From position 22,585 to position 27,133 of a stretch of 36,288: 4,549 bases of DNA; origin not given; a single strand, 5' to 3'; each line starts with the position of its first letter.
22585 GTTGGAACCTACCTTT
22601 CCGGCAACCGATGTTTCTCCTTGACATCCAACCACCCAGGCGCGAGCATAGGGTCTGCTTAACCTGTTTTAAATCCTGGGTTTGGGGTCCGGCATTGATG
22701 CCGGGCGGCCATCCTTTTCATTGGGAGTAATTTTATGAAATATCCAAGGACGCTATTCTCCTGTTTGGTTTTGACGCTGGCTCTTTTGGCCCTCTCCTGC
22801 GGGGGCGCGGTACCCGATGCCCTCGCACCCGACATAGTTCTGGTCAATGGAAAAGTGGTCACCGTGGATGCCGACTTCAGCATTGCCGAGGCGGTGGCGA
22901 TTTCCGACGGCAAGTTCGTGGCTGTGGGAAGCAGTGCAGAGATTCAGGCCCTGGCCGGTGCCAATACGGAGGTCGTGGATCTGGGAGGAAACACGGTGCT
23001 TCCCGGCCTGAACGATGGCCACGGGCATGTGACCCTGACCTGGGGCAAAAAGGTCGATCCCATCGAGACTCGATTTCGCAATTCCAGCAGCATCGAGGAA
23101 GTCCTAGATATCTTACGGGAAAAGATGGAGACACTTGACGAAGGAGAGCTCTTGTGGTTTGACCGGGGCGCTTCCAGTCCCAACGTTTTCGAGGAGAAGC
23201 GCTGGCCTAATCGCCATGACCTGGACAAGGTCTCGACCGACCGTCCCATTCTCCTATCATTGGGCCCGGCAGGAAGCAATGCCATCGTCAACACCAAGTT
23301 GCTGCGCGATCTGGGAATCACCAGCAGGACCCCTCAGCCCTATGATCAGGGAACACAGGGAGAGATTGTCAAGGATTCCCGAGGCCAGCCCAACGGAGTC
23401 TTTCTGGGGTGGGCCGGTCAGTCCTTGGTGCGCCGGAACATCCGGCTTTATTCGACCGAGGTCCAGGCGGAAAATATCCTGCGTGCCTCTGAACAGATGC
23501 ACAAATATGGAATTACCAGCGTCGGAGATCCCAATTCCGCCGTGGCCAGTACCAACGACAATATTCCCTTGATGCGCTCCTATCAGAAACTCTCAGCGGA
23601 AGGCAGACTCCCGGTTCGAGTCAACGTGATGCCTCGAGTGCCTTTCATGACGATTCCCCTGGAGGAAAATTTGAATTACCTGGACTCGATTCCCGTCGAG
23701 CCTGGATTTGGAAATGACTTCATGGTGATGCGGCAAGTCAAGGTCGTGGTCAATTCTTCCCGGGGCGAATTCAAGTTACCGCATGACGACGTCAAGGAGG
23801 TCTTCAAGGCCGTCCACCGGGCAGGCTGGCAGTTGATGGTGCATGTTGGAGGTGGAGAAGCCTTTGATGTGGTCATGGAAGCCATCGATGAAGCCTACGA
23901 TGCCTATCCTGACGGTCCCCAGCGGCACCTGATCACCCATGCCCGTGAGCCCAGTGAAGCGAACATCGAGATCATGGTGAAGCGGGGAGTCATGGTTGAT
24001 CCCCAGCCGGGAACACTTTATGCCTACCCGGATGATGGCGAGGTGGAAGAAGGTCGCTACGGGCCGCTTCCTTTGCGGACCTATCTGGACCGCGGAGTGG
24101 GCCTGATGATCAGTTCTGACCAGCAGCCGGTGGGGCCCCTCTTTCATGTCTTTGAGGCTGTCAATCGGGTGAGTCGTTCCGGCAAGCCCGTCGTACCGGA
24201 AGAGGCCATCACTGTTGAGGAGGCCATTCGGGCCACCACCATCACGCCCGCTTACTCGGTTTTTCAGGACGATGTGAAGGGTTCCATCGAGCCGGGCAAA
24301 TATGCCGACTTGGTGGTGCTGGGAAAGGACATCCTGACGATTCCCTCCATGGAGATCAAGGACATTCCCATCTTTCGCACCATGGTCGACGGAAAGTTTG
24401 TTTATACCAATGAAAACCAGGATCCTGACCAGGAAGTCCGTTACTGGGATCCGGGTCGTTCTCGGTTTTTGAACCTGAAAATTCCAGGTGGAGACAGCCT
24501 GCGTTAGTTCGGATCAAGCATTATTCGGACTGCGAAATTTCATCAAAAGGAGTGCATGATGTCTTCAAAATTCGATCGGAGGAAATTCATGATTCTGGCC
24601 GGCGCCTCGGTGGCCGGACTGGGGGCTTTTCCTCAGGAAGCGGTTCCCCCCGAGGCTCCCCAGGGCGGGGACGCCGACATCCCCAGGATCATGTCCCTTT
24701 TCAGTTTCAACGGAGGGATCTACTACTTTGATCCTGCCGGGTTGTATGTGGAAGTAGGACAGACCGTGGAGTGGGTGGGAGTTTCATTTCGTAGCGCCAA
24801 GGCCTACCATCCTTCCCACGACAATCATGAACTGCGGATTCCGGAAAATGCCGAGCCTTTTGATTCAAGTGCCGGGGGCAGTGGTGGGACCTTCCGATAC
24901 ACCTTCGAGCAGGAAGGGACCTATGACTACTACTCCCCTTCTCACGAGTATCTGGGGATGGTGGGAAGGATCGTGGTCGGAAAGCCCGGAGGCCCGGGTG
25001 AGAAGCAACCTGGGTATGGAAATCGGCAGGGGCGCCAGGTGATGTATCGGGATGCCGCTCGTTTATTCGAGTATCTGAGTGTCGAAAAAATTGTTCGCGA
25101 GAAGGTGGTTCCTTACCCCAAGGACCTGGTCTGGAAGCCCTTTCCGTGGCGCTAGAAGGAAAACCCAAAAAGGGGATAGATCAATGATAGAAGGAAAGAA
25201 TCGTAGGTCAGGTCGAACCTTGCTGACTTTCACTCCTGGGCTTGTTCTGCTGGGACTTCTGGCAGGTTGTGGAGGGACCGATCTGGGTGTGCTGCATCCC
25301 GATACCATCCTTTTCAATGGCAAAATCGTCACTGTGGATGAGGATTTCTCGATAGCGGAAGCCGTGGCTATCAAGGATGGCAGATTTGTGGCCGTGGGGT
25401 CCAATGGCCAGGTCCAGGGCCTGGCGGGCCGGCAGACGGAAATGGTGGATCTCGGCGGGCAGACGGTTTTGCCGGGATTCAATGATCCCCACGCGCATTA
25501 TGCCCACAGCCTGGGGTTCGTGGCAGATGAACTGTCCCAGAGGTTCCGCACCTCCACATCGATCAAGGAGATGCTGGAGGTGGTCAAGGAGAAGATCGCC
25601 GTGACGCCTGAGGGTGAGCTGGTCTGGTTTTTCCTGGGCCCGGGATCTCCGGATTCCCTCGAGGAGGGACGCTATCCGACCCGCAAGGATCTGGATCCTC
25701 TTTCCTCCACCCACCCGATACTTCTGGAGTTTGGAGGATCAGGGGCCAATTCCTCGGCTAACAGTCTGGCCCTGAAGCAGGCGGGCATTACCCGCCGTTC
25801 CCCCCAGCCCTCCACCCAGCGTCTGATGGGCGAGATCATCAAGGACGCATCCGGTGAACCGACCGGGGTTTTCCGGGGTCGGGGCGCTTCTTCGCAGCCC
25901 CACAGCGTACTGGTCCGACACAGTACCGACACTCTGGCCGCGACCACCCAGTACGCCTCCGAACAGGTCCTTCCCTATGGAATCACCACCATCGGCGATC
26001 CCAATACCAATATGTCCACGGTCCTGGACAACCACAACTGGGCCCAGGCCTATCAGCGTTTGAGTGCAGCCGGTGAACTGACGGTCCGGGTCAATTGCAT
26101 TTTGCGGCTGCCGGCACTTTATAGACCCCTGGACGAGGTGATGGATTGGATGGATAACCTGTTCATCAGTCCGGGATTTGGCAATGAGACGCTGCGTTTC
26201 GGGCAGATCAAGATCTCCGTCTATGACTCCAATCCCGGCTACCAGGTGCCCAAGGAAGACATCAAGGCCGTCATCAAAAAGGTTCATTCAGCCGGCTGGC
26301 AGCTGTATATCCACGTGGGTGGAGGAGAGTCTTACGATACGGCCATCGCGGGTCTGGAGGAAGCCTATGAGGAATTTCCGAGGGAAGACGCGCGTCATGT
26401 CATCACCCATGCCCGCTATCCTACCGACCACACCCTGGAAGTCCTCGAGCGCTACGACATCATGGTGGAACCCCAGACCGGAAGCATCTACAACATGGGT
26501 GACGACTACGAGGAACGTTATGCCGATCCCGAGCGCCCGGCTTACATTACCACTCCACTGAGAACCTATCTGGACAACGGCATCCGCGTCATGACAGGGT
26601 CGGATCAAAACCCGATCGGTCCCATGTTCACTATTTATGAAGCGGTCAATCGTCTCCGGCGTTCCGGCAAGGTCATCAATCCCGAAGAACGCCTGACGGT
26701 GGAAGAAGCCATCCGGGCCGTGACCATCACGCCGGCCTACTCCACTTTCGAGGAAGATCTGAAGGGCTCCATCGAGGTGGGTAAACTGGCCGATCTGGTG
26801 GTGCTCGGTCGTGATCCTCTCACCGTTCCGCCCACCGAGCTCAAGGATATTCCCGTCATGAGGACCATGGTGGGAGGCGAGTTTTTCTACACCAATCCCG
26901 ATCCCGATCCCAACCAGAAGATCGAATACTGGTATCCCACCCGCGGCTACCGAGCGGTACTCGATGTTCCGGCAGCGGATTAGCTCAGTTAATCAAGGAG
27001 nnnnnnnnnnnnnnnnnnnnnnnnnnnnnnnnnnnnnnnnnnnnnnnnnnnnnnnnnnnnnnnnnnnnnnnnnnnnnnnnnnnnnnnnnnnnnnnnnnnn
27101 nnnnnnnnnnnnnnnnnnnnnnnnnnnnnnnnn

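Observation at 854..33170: Nine exported amidohydrolase paralogs plus a relic in 36 kb, organised with receptors and redox proteins like a PUL-type extracytoplasmic catabolic locus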

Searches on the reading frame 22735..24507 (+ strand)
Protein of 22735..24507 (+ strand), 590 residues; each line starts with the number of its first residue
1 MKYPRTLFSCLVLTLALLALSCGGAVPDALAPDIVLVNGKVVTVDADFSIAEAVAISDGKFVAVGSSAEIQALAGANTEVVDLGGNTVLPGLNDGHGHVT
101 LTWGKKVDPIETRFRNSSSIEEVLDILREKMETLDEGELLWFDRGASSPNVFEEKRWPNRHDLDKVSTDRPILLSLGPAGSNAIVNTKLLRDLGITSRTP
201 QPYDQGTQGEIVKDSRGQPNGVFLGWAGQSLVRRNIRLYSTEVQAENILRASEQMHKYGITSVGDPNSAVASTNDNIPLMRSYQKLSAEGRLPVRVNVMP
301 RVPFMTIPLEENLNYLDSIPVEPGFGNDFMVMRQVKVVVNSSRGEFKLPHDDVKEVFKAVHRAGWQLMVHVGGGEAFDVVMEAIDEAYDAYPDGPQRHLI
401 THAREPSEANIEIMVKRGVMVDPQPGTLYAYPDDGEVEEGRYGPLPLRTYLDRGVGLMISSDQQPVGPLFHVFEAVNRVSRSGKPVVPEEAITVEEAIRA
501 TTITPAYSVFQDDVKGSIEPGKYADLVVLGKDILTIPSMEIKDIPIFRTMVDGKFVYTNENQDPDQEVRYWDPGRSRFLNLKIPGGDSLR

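Call 3: search_protein_families(library=pfam, proteins=[window:22735-24507:+], max_evalue=0.01)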
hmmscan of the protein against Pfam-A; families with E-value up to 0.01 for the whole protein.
window:22735-24507:+ (590 aa): 3 families
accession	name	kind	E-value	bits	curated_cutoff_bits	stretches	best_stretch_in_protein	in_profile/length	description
PF07969.17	Amidohydro_3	-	1e-62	213.6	29.7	1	79-557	1-472/472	Amidohydrolase family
PF01979.26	Amidohydro_1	-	2.4e-17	63.7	25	1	241-556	31-345/345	Amidohydrolase family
PF22039.1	HUTI_composite_bact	-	0.00038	20.4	25.5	1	53-72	2-21/26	Imidazolonepropionase-like composite domain, bacteria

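Call 7: search_protein_families(library=ncbifam, proteins=[window:22735-24507:+], max_evalue=0.001)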
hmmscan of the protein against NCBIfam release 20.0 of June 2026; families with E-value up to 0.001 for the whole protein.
window:22735-24507:+ (590 aa): 38 families (the best 25 are shown)
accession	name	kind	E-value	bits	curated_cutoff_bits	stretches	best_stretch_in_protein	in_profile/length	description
TIGR01224.1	hutI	equivalog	1.9e-14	53.3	298.15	2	52-115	4-64/377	imidazolonepropionase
NF006056.0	PRK08204.1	subfamily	4.6e-13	48.8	391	2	360-532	211-382/449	hypothetical protein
NF051886.1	XaaProDiPepCaul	equivalog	1e-10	41.3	500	1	51-102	18-67/398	Xaa-Pro dipeptidase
NF005557.0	PRK07228.1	equivalog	1.1e-10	40.8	522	2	446-541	290-387/445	5'-deoxyadenosine deaminase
NF011990.0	PRK15446.2-6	subfamily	1.2e-10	40.7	233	1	492-562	326-388/390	alpha-D-ribose 1-methylphosphonate 5-triphosphate diphosphatase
NF006689.0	PRK09237.1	equivalog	1.4e-09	37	371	1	33-100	4-67/383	amidohydrolase/deacetylase family metallohydrolase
NF006549.0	PRK09045.1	equivalog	2.8e-08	32.8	540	0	490-530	339-379/444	TRZ/ATZ family hydrolase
TIGR02033.1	D-hydantoinase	equivalog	2.9e-08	33.1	393.25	1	35-104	2-65/454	dihydropyrimidinase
TIGR01178.1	ade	equivalog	3e-08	32.6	472.5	1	33-99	1-59/552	adenine deaminase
TIGR00221.1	nagA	equivalog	1.1e-07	31.2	225.65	0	492-533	329-370/380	N-acetylglucosamine-6-phosphate deacetylase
TIGR02318.1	phosphono_phnM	equivalog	4.3e-07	29.2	390.55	0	458-531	296-358/376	phosphonate metabolism protein PhnM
NF006560.0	PRK09061.1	subfamily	4.5e-07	28.5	340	1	28-101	22-89/517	amidohydrolase family protein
TIGR03178.1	allantoinase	equivalog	1.1e-06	27.8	357.85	1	33-100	1-61/441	allantoinase AllB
NF006055.0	PRK08203.1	equivalog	1.5e-06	27.1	532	0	36-102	9-74/455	8-oxoguanine deaminase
NF004701.0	PRK06038.1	equivalog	2.2e-06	26.7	609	1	33-102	5-69/432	N-ethylammeline chlorohydrolase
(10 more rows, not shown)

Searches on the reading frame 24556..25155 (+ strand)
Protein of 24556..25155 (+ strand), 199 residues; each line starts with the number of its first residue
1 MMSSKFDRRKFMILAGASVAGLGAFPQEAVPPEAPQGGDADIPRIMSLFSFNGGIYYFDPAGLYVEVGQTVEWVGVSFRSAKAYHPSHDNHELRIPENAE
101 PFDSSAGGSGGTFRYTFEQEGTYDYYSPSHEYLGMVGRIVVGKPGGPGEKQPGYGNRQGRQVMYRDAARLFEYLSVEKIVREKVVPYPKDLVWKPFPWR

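Call 4: search_protein_families(library=pfam, proteins=[window:24556-25155:+], max_evalue=0.01)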
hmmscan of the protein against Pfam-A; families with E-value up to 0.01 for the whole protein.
window:24556-25155:+ (199 aa): 1 family
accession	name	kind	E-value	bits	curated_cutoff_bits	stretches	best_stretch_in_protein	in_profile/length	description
PF00127.26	Copper-bind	-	6.4e-07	30.2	21.2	1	56-141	12-98/99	Copper binding proteins, plastocyanin/azurin family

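Call 8: search_protein_families(library=ncbifam, proteins=[window:24556-25155:+], max_evalue=0.001)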
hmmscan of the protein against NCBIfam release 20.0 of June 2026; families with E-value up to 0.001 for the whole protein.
window:24556-25155:+ (199 aa): 3 families
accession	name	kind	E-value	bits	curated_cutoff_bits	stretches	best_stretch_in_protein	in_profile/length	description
TIGR03102.1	halo_cynanin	subfamily_domain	9.8e-09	35.3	93.8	1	51-141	32-114/115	halocyanin domain-containing protein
TIGR02375.1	pseudoazurin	equivalog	1.6e-08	34.2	109.85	1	53-144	7-89/116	pseudoazurin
TIGR02656.1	cyanin_plasto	equivalog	1e-07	32.3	87.85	1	54-141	10-98/99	plastocyanin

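Call 47: find_related_loci(query=A4, collection=metagenome_contigs, flank=10000)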
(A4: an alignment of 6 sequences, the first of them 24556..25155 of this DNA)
Query A4 (199 aa) in metagenome_contigs; peptide patterns used: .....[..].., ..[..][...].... (x = any residue, [..] = any of these).
479 stretches matched a pattern; 224 encode a relative of the query (tblastn E <= 1e-3); the best 80 are kept; 80 distinct loci.
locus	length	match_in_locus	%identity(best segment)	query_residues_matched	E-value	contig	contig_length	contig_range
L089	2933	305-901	98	1-199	8e-136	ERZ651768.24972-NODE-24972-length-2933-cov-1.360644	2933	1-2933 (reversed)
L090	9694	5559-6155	94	1-199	3e-126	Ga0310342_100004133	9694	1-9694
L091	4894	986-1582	91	1-199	4e-123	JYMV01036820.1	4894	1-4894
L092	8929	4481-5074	92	1-199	8e-111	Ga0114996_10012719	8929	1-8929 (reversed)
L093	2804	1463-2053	67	2-199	2e-89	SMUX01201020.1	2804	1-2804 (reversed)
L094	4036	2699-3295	72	2-199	1e-87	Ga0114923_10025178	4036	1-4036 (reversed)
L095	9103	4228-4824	71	2-199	4e-85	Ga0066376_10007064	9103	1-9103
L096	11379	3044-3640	62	2-199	9e-83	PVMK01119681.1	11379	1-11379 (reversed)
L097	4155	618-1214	66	2-199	2e-82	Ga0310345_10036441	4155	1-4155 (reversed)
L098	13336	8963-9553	69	2-199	4e-80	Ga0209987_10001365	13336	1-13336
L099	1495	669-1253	69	2-199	3e-84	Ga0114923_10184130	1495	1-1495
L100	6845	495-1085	69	2-199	1e-78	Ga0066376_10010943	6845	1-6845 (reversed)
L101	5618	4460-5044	68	2-199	1e-76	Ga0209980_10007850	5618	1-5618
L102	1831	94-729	53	2-199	5e-69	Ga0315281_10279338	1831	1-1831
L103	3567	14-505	69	38-199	7e-58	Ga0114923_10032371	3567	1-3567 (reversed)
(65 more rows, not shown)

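Call 63: search_protein_representatives(protein=window:24556-25155:+)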
Query: 199 residues. Proteins with E-value up to 0.001 (for the whole library): 1551; up to 1e-10: 359; up to 1e-30: 17. The best 150 are listed.
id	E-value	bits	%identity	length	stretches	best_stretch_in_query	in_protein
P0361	2.1e-154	527.6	41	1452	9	53-176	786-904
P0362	6.3e-82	290.8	65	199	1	2-199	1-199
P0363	3.5e-72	259.0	38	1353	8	55-154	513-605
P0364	2.0e-71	256.5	39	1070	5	21-155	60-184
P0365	1.1e-57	211.6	38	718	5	56-153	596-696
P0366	1.0e-47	179.0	51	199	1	2-197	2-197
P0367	1.4e-47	178.6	50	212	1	2-198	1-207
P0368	7.3e-47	176.3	38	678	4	58-149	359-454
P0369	1.2e-43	165.7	41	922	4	57-155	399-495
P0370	9.2e-42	159.6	44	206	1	6-198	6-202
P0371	1.0e-41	159.4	47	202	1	6-197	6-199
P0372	1.0e-40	156.2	67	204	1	2-113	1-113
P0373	1.3e-40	155.8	48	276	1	25-197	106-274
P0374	2.0e-39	151.9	46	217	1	6-197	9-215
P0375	7.5e-38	146.8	65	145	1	93-199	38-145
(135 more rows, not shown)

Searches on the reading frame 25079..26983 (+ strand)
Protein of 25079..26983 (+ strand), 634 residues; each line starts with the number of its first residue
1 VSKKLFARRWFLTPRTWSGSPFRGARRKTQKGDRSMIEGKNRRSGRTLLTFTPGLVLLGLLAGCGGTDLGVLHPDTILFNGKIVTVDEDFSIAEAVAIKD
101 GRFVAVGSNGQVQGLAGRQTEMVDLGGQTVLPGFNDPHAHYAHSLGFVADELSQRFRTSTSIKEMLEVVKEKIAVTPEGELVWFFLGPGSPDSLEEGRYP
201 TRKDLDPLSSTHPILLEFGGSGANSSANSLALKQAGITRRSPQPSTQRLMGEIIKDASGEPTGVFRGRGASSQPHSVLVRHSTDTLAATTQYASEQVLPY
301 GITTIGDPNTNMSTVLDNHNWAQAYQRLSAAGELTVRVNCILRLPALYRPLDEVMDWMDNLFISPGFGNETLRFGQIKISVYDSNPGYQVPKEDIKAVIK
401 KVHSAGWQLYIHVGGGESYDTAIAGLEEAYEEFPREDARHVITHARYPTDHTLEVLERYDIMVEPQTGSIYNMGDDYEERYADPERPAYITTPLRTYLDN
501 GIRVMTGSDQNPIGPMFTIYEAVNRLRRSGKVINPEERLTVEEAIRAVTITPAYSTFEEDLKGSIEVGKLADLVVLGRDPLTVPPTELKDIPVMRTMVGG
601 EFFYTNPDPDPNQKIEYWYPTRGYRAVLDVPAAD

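Call 3: search_protein_families(library=pfam, proteins=[window:25079-26983:+], max_evalue=0.01)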
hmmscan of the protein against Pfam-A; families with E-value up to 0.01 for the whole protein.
window:25079-26983:+ (634 aa): 2 families
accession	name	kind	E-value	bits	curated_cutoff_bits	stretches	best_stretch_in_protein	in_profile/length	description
PF07969.17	Amidohydro_3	-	4e-73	247.9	29.7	1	121-604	1-472/472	Amidohydrolase family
PF01979.26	Amidohydro_1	-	8.3e-22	78.3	25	1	378-601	121-343/345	Amidohydrolase family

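Call 7: search_protein_families(library=ncbifam, proteins=[window:25079-26983:+], max_evalue=0.001)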
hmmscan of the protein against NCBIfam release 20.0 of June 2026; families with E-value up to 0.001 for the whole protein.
window:25079-26983:+ (634 aa): 32 families (the best 25 are shown)
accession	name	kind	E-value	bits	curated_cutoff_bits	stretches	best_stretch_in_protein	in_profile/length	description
TIGR01224.1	hutI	equivalog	1.8e-15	56.7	298.15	2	94-156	4-63/377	imidazolonepropionase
NF051886.1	XaaProDiPepCaul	equivalog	2.6e-11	43.2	500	1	94-148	19-71/398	Xaa-Pro dipeptidase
NF006056.0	PRK08204.1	subfamily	7.7e-11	41.4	391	2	76-141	5-67/449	hypothetical protein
NF011990.0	PRK15446.2-6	subfamily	7.1e-10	38.1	233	1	535-605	322-384/390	alpha-D-ribose 1-methylphosphonate 5-triphosphate diphosphatase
NF005557.0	PRK07228.1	equivalog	1.5e-09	37.1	522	1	76-146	3-70/445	5'-deoxyadenosine deaminase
NF006689.0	PRK09237.1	equivalog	3.8e-09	35.6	371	1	75-143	4-68/383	amidohydrolase/deacetylase family metallohydrolase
NF006560.0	PRK09061.1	subfamily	6.1e-07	28.1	340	1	75-141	27-87/517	amidohydrolase family protein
TIGR01178.1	ade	equivalog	1.1e-06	27.4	472.5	1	76-144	2-62/552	adenine deaminase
TIGR02318.1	phosphono_phnM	equivalog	1.2e-06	27.7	390.55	0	536-578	317-358/376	phosphonate metabolism protein PhnM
TIGR02967.1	guan_deamin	equivalog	1.3e-06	27.7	375.4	0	95-143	8-56/401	guanine deaminase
NF006679.0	PRK09228.1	subfamily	1.7e-06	27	351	1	94-143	32-81/433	guanine deaminase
NF006549.0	PRK09045.1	equivalog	3.1e-06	26.1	540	0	536-579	338-381/444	TRZ/ATZ family hydrolase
NF005211.0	PRK06687.1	equivalog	3.4e-06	26.1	703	0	81-143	7-69/419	TRZ/ATZ family protein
TIGR02033.1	D-hydantoinase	equivalog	3.5e-06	26.2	393.25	1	77-143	2-62/454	dihydropyrimidinase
TIGR00221.1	nagA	equivalog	4.9e-06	25.7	225.65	0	76-148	4-72/380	N-acetylglucosamine-6-phosphate deacetylase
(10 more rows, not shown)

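Call 12: search_solved_structures(query=window:25184-26983:+, max_evalue=0.001, show_alignments=1)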
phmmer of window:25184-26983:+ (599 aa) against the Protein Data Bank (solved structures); distinct sequences matched with E-value up to 0.001: 10.
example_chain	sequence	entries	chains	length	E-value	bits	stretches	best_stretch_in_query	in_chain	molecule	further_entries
3icj_A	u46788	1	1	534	2.5e-15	59.1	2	322-547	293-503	uncharacterized metal-dependent hydrolase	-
3igh_X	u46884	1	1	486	6e-11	44.7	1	355-548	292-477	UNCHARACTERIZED METAL-DEPENDENT HYDROLASE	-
3ggm_A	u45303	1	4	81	6.2e-10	41.4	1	39-110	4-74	uncharacterized protein BT9727_2919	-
4v1x_A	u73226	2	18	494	2.4e-06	29.5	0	43-107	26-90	ATRAZINE CHLOROHYDROLASE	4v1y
3mtw_A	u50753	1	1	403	2.6e-06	29.4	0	61-122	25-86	L-Arginine carboxypeptidase Cc2672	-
4ub9_A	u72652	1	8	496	4.6e-05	25.3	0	508-547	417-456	Molinate hydrolase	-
4wgx_A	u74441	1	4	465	4.9e-05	25.2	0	508-547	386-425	Molinate hydrolase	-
4f0r_A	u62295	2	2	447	0.00019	23.2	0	47-110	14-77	5-methylthioadenosine/S-adenosylhomocysteine deaminase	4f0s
2qs8_A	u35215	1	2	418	0.0002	23.1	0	354-547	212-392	Xaa-Pro Dipeptidase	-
2bb0_A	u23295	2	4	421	0.00026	22.8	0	60-107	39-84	Imidazolonepropionase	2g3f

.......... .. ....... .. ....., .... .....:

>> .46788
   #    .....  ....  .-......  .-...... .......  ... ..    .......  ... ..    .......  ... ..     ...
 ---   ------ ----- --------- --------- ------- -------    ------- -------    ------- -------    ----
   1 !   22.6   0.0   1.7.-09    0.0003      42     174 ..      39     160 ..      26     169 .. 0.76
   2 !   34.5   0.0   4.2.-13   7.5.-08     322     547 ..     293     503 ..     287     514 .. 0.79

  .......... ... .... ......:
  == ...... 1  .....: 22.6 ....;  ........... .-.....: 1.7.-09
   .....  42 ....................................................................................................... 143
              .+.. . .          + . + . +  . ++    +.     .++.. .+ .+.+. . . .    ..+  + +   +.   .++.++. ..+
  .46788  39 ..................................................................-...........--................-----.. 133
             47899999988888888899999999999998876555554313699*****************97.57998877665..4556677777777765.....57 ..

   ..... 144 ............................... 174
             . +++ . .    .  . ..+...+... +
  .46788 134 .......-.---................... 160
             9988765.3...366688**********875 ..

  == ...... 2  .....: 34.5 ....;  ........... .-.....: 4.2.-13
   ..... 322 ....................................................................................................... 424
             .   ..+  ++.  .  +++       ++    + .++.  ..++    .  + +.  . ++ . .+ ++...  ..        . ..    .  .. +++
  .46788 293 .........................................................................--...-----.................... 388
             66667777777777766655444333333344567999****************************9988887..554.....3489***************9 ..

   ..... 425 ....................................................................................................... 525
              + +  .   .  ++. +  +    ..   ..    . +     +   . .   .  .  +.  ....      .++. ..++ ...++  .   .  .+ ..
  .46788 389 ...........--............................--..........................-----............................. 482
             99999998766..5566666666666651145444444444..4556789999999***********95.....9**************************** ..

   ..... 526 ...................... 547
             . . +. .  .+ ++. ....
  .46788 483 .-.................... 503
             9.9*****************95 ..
